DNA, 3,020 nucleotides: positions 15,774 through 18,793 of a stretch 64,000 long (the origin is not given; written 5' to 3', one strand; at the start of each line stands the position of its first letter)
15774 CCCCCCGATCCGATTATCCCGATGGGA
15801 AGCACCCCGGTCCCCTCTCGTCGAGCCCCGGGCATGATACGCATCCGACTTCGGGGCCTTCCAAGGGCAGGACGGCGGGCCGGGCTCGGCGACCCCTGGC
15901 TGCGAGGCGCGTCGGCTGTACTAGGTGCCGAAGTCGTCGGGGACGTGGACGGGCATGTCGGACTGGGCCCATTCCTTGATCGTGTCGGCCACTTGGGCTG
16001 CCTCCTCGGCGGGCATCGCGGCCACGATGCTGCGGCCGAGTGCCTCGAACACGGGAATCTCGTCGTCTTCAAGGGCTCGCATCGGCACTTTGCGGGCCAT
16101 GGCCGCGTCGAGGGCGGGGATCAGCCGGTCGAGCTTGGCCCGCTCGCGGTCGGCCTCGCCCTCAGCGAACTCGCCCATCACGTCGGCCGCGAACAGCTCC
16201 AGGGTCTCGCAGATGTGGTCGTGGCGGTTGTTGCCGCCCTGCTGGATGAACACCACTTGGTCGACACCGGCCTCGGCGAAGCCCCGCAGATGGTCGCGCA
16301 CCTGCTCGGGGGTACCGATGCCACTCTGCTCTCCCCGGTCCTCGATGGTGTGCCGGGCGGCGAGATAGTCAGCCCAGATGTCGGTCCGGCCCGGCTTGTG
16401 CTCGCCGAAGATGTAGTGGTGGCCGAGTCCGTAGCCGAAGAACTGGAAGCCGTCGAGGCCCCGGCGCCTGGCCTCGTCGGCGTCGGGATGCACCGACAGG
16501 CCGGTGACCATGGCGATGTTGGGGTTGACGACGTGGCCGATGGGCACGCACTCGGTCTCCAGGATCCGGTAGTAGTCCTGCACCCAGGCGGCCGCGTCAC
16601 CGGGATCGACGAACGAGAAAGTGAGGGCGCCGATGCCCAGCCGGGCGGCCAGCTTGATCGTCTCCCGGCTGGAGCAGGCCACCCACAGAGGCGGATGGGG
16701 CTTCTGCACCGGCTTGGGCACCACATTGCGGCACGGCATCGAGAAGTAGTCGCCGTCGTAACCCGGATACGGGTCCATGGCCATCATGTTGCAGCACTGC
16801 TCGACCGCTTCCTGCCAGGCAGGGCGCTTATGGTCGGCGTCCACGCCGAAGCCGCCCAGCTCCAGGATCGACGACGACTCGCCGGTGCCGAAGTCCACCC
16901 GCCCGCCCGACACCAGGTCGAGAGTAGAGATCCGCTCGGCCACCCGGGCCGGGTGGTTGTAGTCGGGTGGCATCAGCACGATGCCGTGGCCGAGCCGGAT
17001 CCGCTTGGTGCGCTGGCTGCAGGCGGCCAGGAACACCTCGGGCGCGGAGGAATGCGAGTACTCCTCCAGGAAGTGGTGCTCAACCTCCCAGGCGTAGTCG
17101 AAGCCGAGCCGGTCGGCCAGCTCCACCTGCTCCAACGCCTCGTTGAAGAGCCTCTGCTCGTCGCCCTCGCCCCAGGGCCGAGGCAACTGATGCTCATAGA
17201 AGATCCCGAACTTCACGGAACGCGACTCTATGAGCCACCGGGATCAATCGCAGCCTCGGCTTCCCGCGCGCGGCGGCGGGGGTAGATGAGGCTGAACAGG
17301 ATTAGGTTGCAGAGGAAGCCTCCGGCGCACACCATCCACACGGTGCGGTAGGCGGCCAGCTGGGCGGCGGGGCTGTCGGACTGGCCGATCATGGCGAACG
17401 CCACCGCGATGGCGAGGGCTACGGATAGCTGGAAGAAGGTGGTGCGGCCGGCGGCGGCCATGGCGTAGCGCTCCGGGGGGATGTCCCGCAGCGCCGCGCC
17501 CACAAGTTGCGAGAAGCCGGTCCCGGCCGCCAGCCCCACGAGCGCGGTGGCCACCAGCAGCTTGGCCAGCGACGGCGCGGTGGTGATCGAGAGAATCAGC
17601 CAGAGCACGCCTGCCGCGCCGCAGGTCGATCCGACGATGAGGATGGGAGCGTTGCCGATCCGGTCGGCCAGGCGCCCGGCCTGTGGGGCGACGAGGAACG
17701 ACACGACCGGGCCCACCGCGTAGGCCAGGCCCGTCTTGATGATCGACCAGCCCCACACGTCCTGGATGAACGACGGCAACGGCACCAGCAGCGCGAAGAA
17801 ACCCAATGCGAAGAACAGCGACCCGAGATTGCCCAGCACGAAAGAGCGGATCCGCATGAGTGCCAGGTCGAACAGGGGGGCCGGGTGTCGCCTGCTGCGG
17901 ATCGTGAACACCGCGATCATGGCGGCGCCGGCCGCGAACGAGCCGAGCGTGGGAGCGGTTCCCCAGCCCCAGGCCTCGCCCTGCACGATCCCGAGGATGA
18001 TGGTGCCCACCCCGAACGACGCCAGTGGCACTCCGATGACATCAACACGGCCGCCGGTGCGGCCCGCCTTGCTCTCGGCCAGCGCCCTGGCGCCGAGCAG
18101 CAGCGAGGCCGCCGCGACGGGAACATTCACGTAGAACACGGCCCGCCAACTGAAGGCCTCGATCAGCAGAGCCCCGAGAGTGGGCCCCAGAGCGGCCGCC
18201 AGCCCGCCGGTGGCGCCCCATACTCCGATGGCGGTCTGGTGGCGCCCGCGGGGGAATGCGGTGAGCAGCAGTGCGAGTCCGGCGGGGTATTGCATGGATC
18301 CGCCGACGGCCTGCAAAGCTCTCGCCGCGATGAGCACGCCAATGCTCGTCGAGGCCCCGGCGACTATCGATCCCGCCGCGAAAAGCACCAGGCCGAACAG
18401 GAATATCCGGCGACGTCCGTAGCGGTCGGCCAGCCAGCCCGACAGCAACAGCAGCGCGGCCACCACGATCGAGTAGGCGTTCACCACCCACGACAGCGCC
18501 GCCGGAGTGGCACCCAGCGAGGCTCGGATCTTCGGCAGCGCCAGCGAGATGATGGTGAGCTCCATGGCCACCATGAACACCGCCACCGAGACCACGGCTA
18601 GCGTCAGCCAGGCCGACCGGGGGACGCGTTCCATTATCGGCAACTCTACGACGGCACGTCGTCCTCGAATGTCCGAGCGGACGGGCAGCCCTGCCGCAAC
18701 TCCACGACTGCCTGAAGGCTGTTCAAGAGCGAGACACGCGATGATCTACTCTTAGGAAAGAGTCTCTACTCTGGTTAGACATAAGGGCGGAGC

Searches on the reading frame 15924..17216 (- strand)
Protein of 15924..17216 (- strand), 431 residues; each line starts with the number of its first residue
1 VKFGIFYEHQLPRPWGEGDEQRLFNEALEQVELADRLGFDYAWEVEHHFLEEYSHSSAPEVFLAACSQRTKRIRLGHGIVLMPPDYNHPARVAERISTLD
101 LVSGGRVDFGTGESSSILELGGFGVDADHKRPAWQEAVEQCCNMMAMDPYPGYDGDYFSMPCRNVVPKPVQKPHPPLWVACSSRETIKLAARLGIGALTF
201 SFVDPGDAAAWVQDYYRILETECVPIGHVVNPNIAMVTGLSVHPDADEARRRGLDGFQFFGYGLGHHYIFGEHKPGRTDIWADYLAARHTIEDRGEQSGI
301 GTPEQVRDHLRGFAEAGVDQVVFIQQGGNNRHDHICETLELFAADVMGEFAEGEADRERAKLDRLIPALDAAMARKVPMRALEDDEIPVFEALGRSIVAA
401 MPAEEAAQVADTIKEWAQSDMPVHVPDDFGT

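Call 50: search_protein_families(library=pfam, proteins=[window:15924-17216:-], max_evalue=0.0001)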
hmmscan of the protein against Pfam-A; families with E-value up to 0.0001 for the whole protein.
window:15924-17216:- (431 aa): 1 family
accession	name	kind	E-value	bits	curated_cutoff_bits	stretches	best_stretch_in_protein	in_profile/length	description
PF00296.26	Bac_luciferase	-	2.4e-52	178.7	27.9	1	1-320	1-314/314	Luciferase-like monooxygenase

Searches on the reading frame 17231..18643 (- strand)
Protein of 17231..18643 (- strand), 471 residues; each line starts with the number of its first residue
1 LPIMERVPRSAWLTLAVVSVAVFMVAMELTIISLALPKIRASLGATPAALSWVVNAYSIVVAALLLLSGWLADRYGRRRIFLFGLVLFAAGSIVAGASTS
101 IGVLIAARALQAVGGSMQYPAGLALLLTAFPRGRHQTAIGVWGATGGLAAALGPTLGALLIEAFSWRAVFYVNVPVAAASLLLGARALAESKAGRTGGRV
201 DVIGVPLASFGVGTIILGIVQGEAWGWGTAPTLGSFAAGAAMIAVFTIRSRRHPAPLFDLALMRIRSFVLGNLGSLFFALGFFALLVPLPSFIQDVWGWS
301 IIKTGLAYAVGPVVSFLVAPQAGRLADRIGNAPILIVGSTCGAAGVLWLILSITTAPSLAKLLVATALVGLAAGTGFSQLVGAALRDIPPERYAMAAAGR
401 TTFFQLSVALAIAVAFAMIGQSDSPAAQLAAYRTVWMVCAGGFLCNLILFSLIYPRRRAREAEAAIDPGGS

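Call 50: search_protein_families(library=pfam, proteins=[window:17231-18643:-], max_evalue=0.0001)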
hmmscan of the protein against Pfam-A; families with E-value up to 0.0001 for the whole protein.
window:17231-18643:- (471 aa): 3 families
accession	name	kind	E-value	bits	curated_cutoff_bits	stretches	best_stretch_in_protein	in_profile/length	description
PF07690.21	MFS_1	-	5.1e-51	174.1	33.4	2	19-244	2-220/347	Major Facilitator Superfamily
PF00083.30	Sugar_tr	-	5.5e-08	32.5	22.3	1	48-178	46-182/452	Sugar (and other) transporter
PF06609.19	TRI12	-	1.7e-07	30.6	23.2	1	15-248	46-289/599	Fungal trichothecene efflux pump (TRI12)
